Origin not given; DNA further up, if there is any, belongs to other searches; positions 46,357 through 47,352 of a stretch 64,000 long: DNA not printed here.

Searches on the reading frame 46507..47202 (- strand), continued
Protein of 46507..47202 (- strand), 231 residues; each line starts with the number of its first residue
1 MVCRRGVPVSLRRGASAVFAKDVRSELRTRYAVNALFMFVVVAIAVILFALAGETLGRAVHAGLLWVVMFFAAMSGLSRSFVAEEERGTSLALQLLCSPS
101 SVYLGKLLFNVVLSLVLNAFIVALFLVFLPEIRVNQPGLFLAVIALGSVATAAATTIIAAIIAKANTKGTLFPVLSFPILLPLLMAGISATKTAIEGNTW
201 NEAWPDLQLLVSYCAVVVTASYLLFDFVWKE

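Call 18: search_protein_families(library=pfam, proteins=[L003:4765-5079:+, L003:5076-6293:+, L003:6532-8079:+, L003:8180-9844:+, L005:9403-9897:+, L003:4065-4694:+], max_evalue=0.001)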
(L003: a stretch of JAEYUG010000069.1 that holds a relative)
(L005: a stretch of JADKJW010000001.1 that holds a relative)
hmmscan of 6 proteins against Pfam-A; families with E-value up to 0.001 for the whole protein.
L003:4765-5079:+ (104 aa): 0 families

L003:5076-6293:+ (405 aa): 1 family
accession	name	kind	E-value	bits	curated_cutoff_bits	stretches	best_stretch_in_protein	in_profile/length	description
PF03977.18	OAD_beta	-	6e-104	348.3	31.6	1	27-400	2-348/349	Na+-transporting oxaloacetate decarboxylase beta subunit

L003:6532-8079:+ (515 aa): 4 families
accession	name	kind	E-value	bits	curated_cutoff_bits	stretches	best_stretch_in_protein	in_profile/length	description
PF02518.31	HATPase_c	-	3e-26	92.5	26.4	1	400-506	3-109/111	Histidine kinase-, DNA gyrase B-, and HSP90-like ATPase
PF00512.31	HisKA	-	4.2e-12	46.4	26.9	1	291-351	3-61/66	His Kinase A (phospho-acceptor) domain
PF00072.30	Response_reg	-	1.2e-11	45.2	30.2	1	16-116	1-100/111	Response regulator receiver domain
PF08447.18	PAS_3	-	2.5e-06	28.1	25.6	1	185-254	10-82/89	PAS fold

L003:8180-9844:+ (554 aa): 9 families
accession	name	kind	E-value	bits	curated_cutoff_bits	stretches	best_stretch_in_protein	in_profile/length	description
PF02518.31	HATPase_c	-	2.2e-20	73.6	26.4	1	445-552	2-108/111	Histidine kinase-, DNA gyrase B-, and HSP90-like ATPase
PF13185.12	GAF_2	-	2e-11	44.7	28.6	1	163-300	2-136/136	GAF domain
PF08447.18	PAS_3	-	4.8e-08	33.6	25.6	1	53-132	4-85/89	PAS fold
PF08448.16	PAS_4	-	9.3e-07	29.5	23.1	1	48-143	15-109/110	PAS fold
PF13492.12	GAF_3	-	8.6e-06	26.6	27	1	183-301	20-129/129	GAF domain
PF00512.31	HisKA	-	9.1e-06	26.1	26.9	1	329-396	2-64/66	His Kinase A (phospho-acceptor) domain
PF13426.13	PAS_9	-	0.0003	21.5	27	1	48-140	11-102/103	PAS domain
PF01590.32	GAF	-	0.00052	21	22.4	0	169-297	6-131/133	GAF domain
PF13188.13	PAS_8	-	0.00086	19.6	21.8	0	32-81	10-54/65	PAS domain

L005:9403-9897:+ (164 aa): 3 families
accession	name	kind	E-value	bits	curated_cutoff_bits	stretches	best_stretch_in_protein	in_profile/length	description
PF00072.30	Response_reg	-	1.1e-23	83.9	30.2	1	47-158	1-110/111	Response regulator receiver domain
PF23198.2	PDE8A_N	-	1.5e-05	25.4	29.6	1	43-136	9-103/147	PDE8A-like, N-terminal domain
PF20161.5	VpsR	-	0.00075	19.7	23.7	0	40-158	6-120/121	VpsR domain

L003:4065-4694:+ (209 aa): 7 families
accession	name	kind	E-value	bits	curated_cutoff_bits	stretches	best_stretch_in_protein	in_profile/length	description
PF00005.33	ABC_tran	-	3.7e-29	102.5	25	1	19-159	2-136/137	ABC transporter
PF13304.12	AAA_21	-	6.3e-12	46.6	27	1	125-187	231-297/304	AAA domain, putative AbiEii toxin, Type IV TA system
PF02463.25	SMC_N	-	6.9e-07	29.4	40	0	102-202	113-211/220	RecF/RecN/SMC N terminal domain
PF13555.12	AAA_29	-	1.3e-05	25.2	27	1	18-56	12-50/61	P-loop containing region of AAA domain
PF25199.1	nSTAND_NTPase5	-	1.7e-05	25.1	34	1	26-72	39-86/145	Novel STAND NTPase 5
PF13191.12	AAA_16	-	7.4e-05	23.7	32.6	1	29-185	25-167/167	AAA ATPase domain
PF13476.12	AAA_23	-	0.00023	22.3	27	1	18-48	10-39/201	AAA domain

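Call 19: find_encoding_contigs(protein=P0003, flank=10000, max_places=3)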
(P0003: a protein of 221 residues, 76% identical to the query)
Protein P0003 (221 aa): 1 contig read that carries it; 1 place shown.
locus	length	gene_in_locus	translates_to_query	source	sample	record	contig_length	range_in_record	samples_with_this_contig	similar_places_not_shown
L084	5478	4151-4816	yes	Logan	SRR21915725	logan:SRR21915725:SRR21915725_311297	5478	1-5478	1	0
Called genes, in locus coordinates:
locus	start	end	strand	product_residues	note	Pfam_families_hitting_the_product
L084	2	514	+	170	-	?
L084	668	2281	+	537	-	PF00072:Response_reg, PF08447:PAS_3, PF00512:HisKA, PF02518:HATPase_c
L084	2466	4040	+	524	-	PF08448:PAS_4 (weak), PF08447:PAS_3, PF13185:GAF_2, PF00512:HisKA, PF02518:HATPase_c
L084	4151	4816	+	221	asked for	PF03379:CcmB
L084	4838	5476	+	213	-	?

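Call 20: find_encoding_contigs(protein=P0007, flank=10000, max_places=3)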
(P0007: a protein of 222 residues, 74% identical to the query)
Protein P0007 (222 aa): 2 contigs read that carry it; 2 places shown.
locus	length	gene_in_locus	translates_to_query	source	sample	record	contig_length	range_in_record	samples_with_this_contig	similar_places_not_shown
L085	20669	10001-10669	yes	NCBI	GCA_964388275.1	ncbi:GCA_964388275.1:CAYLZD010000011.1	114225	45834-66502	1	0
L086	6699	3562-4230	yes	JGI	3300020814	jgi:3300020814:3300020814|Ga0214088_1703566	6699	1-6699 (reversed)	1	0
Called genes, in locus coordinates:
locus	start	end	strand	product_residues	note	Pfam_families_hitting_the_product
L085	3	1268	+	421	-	PF00155:Aminotran_1_2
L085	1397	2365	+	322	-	PF01073:3Beta_HSD, PF01370:Epimerase, PF02719:Polysacc_synt_2, PF04321:RmlD_sub_bind, PF16363:GDP_Man_Dehyd, PF07993:NAD_binding_4 (weak)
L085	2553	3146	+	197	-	PF04011:LemA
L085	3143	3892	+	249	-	-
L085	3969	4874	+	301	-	PF01839:FG-GAP (faint), PF13517:FG-GAP_3 (faint)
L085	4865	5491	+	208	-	-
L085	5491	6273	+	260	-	PF13525:YfiO, PF13174:TPR_6 (faint)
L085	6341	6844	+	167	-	PF03061:4HBT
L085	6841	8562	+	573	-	-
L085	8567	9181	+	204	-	PF00005:ABC_tran, PF02463:SMC_N (faint), PF13555:AAA_29 (weak), PF13304:AAA_21 (faint)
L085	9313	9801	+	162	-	PF23198:PDE8A_N (weak), PF00072:Response_reg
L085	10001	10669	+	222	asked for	PF03379:CcmB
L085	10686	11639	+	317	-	PF01578:Cytochrom_C_asm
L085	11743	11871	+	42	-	PF20077:CcmD_alt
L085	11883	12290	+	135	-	PF03100:CcmE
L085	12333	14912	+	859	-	PF01578:Cytochrom_C_asm, PF16327:CcmF_C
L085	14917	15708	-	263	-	PF04893:Yip1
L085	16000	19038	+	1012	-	PF14870:PSII_BNR, PF25852:DUF6242_C (faint), PF14870:PSII_BNR, PF07610:DUF1573 (weak), PF15780:ASH, PF22544:HYDIN_VesB_CFA65-like_Ig (weak), PF22073:Cep192_D4, PF22544:HYDIN_VesB_CFA65-like_Ig, +7 more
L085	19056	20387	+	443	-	PF00512:HisKA, PF02518:HATPase_c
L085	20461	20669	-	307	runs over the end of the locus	-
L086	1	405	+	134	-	?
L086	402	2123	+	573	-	-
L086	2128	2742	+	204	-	PF00005:ABC_tran, PF02463:SMC_N (faint), PF13555:AAA_29 (weak), PF13304:AAA_21 (faint)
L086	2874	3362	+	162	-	PF23198:PDE8A_N (weak), PF00072:Response_reg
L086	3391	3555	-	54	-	-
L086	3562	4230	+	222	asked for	PF03379:CcmB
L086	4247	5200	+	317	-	PF01578:Cytochrom_C_asm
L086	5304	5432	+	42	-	PF20077:CcmD_alt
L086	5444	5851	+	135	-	PF03100:CcmE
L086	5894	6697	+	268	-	?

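Call 21: find_encoding_contigs(protein=P0009, flank=10000, max_places=3)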
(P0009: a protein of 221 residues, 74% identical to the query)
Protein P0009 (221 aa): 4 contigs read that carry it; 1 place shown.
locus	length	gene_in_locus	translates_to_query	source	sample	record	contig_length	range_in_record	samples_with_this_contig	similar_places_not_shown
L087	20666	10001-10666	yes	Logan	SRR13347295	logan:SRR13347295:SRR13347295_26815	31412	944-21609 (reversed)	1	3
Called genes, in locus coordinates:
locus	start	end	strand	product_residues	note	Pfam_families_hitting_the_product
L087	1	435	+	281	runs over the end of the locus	PF00795:CN_hydrolase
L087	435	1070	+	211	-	-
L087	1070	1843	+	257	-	PF13428:TPR_14 (faint), PF13525:YfiO, PF13174:TPR_6 (faint)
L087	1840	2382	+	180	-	PF03061:4HBT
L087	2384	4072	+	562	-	-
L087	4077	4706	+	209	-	PF25199:nSTAND_NTPase5 (faint), PF00005:ABC_tran, PF02463:SMC_N (faint), PF13555:AAA_29 (faint), PF13304:AAA_21 (weak)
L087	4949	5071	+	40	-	-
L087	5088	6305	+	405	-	PF03977:OAD_beta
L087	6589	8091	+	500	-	PF00072:Response_reg, PF08447:PAS_3 (weak), PF00512:HisKA, PF02518:HATPase_c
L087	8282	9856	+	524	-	PF08448:PAS_4 (weak), PF08447:PAS_3, PF13185:GAF_2, PF00512:HisKA (weak), PF02518:HATPase_c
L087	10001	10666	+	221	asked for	PF03379:CcmB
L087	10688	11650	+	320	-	PF01578:Cytochrom_C_asm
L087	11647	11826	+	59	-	PF20077:CcmD_alt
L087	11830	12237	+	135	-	PF03100:CcmE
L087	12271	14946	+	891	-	PF01578:Cytochrom_C_asm, PF16327:CcmF_C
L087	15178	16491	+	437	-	PF00155:Aminotran_1_2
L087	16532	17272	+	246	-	PF01738:DLH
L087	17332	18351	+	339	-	PF00294:PfkB, PF08543:Phos_pyr_kin (weak)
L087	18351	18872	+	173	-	PF01467:CTP_transf_like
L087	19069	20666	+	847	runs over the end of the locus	?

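Call 45: find_homologous_proteins(query=L005:9403-9897:+, max_evalue=1e-15)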
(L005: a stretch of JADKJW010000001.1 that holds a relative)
Query L005:9403-9897:+ (164 aa): 85 proteins with E <= 1e-15 among 522 candidates.
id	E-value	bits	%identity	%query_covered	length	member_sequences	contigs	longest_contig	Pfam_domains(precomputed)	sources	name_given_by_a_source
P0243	6.9e-93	326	98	93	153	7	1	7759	PF23198.2,PF00072.31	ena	-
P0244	7.3e-68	245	78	93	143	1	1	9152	PF23198.2,PF00072.31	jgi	jgi:CheY-like chemotaxis protein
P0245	4.4e-54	200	66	90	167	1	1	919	PF23198.2,PF00072.31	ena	-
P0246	5.6e-54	200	66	90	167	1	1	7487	PF23198.2,PF00072.31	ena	-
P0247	1.0e-53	199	64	90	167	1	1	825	PF23198.2,PF00072.31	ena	-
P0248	2.2e-51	192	63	91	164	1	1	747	PF00072.31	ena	-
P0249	1.2e-50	189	77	71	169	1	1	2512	PF00072.31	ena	-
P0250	1.2e-49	186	76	70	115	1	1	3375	PF00072.31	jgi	jgi:CheY-like chemotaxis protein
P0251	1.8e-43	166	59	86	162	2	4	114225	PF23198.2,PF00072.31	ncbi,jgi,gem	-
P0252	4.7e-36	142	57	74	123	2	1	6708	PF00072.31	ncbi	-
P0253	1.2e-35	141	55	74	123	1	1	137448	PF23198.2,PF00072.31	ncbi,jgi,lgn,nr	ncbi:MAG: response regulator [Bacteroidota bacterium]|jgi:CheY-like chemotaxis protein|nr:response r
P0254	1.9e-35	140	55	74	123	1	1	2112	PF23198.2,PF00072.31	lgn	-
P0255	3.5e-35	139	55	74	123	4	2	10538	PF00072.31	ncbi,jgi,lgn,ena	-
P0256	3.8e-35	139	53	74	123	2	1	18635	PF23198.2,PF00072.31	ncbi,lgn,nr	ncbi:MAG: response regulator [Bacteroidetes bacterium]|nr:response regulator [Bacteroidota bacterium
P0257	6.4e-35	138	54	74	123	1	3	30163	PF23198.2,PF00072.31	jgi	jgi:CheY-like chemotaxis protein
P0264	3.8e-34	136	58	69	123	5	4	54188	PF00072.31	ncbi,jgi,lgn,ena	-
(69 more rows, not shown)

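Call 46: find_encoding_contigs(protein=P0253, flank=8000, max_places=2)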
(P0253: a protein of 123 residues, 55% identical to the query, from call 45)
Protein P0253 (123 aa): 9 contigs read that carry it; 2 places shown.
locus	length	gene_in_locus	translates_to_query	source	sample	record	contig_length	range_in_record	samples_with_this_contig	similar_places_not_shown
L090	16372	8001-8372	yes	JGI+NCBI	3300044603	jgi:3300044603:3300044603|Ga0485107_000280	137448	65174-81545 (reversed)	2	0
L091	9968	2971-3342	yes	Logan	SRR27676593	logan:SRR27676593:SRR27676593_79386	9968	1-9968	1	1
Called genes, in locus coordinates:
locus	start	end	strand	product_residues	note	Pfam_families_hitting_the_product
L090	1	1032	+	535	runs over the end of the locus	PF02012:BNR (faint), PF13088:BNR_2 (weak)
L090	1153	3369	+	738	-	-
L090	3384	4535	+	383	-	PF01168:Ala_racemase_N, PF00842:Ala_racemase_C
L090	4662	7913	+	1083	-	PF00072:Response_reg, PF00989:PAS, PF13426:PAS_9 (weak), PF13185:GAF_2 (weak), PF00989:PAS, PF13426:PAS_9, PF00512:HisKA, PF02518:HATPase_c, +4 more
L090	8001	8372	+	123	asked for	PF23198:PDE8A_N (weak), PF00072:Response_reg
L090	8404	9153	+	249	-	-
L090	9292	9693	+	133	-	PF00072:Response_reg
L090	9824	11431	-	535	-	PF00171:Aldedh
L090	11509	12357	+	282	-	PF01980:TrmO_N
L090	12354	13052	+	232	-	PF09365:DUF2461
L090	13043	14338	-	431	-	PF00149:Metallophos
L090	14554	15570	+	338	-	PF22494:choice_anch_I (faint), PF02239:Cytochrom_D1 (faint), PF25174:Beta-prop_THOC3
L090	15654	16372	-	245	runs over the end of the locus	PF00877:NLPC_P60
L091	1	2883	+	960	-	?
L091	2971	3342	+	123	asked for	PF23198:PDE8A_N (weak), PF00072:Response_reg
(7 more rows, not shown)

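Call 47: find_encoding_contigs(protein=P0264, flank=8000, max_places=2)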
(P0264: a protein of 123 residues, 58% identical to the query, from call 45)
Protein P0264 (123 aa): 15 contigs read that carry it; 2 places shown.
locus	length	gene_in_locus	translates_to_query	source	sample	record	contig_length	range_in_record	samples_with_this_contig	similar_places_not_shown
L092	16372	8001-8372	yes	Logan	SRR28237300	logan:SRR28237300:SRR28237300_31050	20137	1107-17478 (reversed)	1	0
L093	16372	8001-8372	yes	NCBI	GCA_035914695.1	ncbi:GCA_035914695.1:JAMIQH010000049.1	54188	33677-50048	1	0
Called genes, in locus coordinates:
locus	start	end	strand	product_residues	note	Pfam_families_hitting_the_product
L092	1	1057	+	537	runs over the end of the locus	PF24316:Tli3 (faint), PF02012:BNR (faint), PF13088:BNR_2 (faint)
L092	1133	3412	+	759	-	PF08448:PAS_4 (faint), PF13188:PAS_8 (faint), PF13426:PAS_9 (weak), PF00989:PAS, PF13426:PAS_9 (weak), PF01590:GAF, PF13185:GAF_2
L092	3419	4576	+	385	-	PF01168:Ala_racemase_N, PF00842:Ala_racemase_C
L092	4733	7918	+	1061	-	PF00072:Response_reg, PF00989:PAS, PF08447:PAS_3 (weak), PF08448:PAS_4 (weak), PF13188:PAS_8 (weak), PF13426:PAS_9 (weak), PF00512:HisKA, PF02518:HATPase_c, +2 more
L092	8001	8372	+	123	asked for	PF00072:Response_reg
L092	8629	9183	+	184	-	-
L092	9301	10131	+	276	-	-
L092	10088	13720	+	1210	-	PF09476:Pilus_CpaD (faint), PF00691:OmpA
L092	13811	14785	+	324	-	PF03924:CHASE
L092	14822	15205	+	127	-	PF00072:Response_reg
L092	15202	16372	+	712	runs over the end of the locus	PF03924:CHASE, PF00989:PAS (weak), PF08448:PAS_4, PF08447:PAS_3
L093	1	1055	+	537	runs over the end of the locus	PF24316:Tli3 (faint), PF13088:BNR_2 (faint), PF02012:BNR (faint)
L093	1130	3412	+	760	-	PF08448:PAS_4 (faint), PF13188:PAS_8 (faint), PF13426:PAS_9 (weak), PF00989:PAS, PF13426:PAS_9 (weak), PF01590:GAF, PF13185:GAF_2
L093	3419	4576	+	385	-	PF01168:Ala_racemase_N, PF00842:Ala_racemase_C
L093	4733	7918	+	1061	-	PF00072:Response_reg, PF00989:PAS, PF08447:PAS_3 (weak), PF08448:PAS_4 (weak), PF13188:PAS_8 (weak), PF13426:PAS_9 (weak), PF00512:HisKA, PF02518:HATPase_c, +3 more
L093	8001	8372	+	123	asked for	PF00072:Response_reg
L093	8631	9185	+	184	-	-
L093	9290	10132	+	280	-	-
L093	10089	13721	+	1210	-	PF09476:Pilus_CpaD (faint), PF00691:OmpA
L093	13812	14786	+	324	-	PF03924:CHASE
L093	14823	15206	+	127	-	PF00072:Response_reg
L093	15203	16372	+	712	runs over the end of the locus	PF03924:CHASE, PF00989:PAS (weak), PF08448:PAS_4, PF08447:PAS_3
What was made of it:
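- The nearest paralogues are split as a kinase plus a 123-aa receiver (calls 46, 47).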
